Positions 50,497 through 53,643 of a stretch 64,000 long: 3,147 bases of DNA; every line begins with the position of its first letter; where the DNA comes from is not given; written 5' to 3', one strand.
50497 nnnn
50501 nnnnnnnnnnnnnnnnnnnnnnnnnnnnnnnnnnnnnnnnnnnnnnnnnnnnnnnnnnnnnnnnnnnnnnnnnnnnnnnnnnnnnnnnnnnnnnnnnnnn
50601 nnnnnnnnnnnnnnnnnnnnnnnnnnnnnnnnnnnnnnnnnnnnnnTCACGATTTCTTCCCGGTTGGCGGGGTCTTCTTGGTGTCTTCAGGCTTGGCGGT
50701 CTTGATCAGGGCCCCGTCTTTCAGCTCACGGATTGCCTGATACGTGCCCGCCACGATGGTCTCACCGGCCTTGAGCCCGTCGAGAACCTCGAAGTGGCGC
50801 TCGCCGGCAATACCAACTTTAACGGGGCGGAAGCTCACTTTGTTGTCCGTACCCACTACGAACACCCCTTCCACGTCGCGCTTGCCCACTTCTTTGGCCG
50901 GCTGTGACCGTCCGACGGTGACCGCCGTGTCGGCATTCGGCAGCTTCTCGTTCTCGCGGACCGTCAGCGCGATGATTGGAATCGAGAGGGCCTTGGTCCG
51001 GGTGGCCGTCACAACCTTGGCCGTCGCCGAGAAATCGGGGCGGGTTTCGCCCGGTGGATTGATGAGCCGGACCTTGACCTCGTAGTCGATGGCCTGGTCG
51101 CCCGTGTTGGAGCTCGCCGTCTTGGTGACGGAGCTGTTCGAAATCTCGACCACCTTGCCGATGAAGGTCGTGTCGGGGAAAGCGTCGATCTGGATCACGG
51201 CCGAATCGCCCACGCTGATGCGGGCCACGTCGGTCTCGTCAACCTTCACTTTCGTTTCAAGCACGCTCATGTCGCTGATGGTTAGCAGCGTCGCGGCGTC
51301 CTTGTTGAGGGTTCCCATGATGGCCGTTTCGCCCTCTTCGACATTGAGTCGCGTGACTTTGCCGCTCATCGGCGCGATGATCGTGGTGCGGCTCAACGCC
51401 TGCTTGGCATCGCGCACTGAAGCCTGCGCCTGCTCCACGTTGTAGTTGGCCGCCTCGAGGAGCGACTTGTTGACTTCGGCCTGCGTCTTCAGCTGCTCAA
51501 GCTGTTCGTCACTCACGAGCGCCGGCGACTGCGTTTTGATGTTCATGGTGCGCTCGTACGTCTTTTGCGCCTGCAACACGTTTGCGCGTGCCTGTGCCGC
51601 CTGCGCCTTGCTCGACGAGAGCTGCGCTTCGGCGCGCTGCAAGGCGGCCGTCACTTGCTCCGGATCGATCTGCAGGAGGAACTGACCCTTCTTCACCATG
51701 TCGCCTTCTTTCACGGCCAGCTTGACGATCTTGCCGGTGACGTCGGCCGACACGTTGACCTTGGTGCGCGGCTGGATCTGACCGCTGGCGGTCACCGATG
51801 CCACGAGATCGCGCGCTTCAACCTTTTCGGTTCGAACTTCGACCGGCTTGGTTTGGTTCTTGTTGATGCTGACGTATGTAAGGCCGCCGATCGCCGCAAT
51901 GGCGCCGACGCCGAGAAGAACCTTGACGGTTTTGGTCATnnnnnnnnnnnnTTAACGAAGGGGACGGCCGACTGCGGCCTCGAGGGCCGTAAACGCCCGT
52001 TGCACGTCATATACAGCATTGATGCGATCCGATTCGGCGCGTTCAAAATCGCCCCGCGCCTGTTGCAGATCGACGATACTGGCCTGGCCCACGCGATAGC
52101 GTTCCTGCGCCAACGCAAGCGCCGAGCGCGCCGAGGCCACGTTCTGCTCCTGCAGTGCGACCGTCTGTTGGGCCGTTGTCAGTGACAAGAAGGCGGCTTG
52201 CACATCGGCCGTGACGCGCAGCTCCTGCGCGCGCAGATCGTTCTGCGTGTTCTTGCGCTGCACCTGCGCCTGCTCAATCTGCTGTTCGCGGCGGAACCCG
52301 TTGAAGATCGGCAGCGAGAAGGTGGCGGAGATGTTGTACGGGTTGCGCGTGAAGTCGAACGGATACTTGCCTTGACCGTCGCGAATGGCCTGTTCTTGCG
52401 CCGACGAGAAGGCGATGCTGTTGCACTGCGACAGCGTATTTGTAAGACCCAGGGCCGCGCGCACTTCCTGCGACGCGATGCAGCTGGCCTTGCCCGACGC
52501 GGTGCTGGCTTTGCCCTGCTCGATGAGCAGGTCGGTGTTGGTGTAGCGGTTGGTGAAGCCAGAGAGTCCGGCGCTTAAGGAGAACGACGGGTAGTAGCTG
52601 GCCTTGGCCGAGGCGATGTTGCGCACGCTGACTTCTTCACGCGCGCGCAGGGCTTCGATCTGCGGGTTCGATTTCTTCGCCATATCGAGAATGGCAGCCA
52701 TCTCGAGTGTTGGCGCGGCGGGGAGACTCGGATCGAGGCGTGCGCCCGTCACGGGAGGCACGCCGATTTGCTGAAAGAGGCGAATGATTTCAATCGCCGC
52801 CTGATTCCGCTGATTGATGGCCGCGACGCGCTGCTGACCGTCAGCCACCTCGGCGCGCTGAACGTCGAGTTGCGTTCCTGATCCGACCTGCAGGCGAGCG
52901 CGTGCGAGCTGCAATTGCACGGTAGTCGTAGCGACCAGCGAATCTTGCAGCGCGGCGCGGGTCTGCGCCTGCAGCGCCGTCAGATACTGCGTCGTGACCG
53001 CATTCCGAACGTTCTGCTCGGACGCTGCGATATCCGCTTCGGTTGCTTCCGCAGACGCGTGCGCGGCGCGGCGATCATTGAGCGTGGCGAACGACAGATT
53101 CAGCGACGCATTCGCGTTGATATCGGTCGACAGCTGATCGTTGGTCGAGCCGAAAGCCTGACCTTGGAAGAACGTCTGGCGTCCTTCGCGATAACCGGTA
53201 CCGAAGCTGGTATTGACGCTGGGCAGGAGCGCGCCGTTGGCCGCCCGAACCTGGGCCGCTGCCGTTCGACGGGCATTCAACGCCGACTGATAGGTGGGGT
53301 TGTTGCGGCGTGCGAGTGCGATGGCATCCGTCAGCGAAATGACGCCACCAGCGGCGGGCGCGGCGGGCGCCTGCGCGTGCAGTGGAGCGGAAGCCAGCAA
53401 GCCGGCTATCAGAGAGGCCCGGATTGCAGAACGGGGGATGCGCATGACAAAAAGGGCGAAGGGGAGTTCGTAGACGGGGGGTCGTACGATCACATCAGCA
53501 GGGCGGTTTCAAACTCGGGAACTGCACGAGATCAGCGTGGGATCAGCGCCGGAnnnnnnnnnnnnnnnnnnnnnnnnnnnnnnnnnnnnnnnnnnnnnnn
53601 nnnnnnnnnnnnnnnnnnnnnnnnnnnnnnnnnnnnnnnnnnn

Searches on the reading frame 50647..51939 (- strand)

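Call 4: search_protein_families(library=pfam, proteins=[window:50647-51939:-])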
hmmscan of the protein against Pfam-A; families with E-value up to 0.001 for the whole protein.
window:50647-51939:- (430 aa): 5 families
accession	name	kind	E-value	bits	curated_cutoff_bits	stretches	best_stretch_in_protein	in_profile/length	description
PF16576.10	HlyD_D23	-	1.4e-18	67.5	30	1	47-274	4-192/214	Barrel-sandwich domain of CusB or HlyD membrane-fusion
PF13437.12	HlyD_3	-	9e-15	55.8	22.2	1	186-290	1-93/106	HlyD family secretion protein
PF13533.13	Biotin_lipoyl_2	-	3e-14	52.9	29.8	1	61-92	1-32/32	Biotin-lipoyl like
PF00364.28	Biotin_lipoyl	-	1.1e-06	28.8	22.1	0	60-91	42-73/73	Biotin-requiring enzyme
PF00358.26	PTS_EIIA_1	-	0.00033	20.8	27.2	0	67-100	79-112/127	phosphoenolpyruvate-dependent sugar phosphotransferase system, EIIA 1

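Call 5: search_protein_families(library=ncbifam, proteins=[window:50647-51939:-])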
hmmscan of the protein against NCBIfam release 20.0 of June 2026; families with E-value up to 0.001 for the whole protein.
window:50647-51939:- (430 aa): 30 families (the best 25 are shown)
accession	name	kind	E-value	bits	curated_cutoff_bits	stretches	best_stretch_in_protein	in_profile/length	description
TIGR01730.1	RND_mfp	subfamily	2.2e-46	158.3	94.9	1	35-413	1-320/322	efflux RND transporter periplasmic adaptor subunit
NF008606.0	PRK11578.1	equivalog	2e-43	149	342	1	13-399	16-364/371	macrolide transporter subunit MacA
TIGR00998.1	8a0101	subfamily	1.1e-26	93.6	390.8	2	163-271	183-286/334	EmrA/EmrK family multidrug efflux transporter periplasmic adaptor subunit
NF033138.2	RND-peri-MexC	equivalog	2.1e-23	83.1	625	1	24-209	29-194/375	MexC family multidrug efflux RND transporter periplasmic adaptor subunit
TIGR00999.1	8a0102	subfamily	7.5e-23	81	319.3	2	79-332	1-225/271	CzcB/NccB family metal efflux transporter periplasmic adaptor subunit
TIGR01843.1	type_I_hlyD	subfamily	2.4e-21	76.2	208.65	2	47-173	29-157/422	HlyD family type I secretion periplasmic adaptor subunit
TIGR02971.1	heterocyst_DevB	subfamily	3.1e-21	76.1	129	2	140-285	160-297/327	ABC exporter membrane fusion protein, DevB family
NF007785.0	PRK10476.1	equivalog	1.9e-20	73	376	2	47-130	36-117/347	multidrug transporter subunit MdtN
NF045904.1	RND-peri-MexE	equivalog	7.6e-19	67.8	714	1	27-205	30-192/390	multidrug efflux RND transporter periplasmic adaptor subunit MexE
NF011715.0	PRK15136.1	equivalog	9.6e-18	64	563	2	153-266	185-292/390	multidrug efflux MFS transporter periplasmic adaptor subunit EmrA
NF008589.1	PRK11556.1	equivalog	1.8e-17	63.3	391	1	35-325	59-326/392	MdtA/MuxA family multidrug efflux RND transporter periplasmic adaptor subunit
NF002939.0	PRK03598.1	equivalog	8.8e-17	61.3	393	2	60-133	44-122/332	secretion protein HlyD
NF033834.1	RND_adapt_MexA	exception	4e-15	55.8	750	1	13-121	17-124/373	multidrug efflux RND transporter periplasmic adaptor subunit MexA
NF007850.1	PRK10559.1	equivalog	9.1e-14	51.3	400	1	61-278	41-233/303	p-hydroxybenzoic acid efflux pump subunit AaeA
NF007132.1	PRK09578.1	equivalog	6.3e-13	48.2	512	1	7-220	12-204/396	MexX/AxyX family multidrug efflux RND transporter periplasmic adaptor subunit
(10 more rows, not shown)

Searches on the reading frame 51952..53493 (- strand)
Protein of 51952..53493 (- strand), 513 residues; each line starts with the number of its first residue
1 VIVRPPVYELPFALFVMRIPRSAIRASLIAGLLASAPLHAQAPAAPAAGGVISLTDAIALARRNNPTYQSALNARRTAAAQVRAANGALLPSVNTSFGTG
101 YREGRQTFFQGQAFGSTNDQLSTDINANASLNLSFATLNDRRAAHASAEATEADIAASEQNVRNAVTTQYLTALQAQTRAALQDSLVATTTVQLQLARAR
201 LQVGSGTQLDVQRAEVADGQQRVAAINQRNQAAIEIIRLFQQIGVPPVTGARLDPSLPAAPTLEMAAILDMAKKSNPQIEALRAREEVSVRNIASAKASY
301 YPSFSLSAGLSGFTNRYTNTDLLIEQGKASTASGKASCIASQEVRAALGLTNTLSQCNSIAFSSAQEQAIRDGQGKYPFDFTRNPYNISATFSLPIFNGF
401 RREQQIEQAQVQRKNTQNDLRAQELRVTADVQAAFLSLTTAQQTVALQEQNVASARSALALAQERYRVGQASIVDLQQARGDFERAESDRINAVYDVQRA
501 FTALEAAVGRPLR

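Call 43: search_protein_families(library=pfam, proteins=[window:51952-53493:-])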
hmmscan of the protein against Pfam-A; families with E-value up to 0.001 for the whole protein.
window:51952-53493:- (513 aa): 1 family
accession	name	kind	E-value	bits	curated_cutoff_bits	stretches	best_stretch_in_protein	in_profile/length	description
PF02321.23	OEP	-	1.7e-54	184.9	22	2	268-509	4-187/187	Outer membrane efflux protein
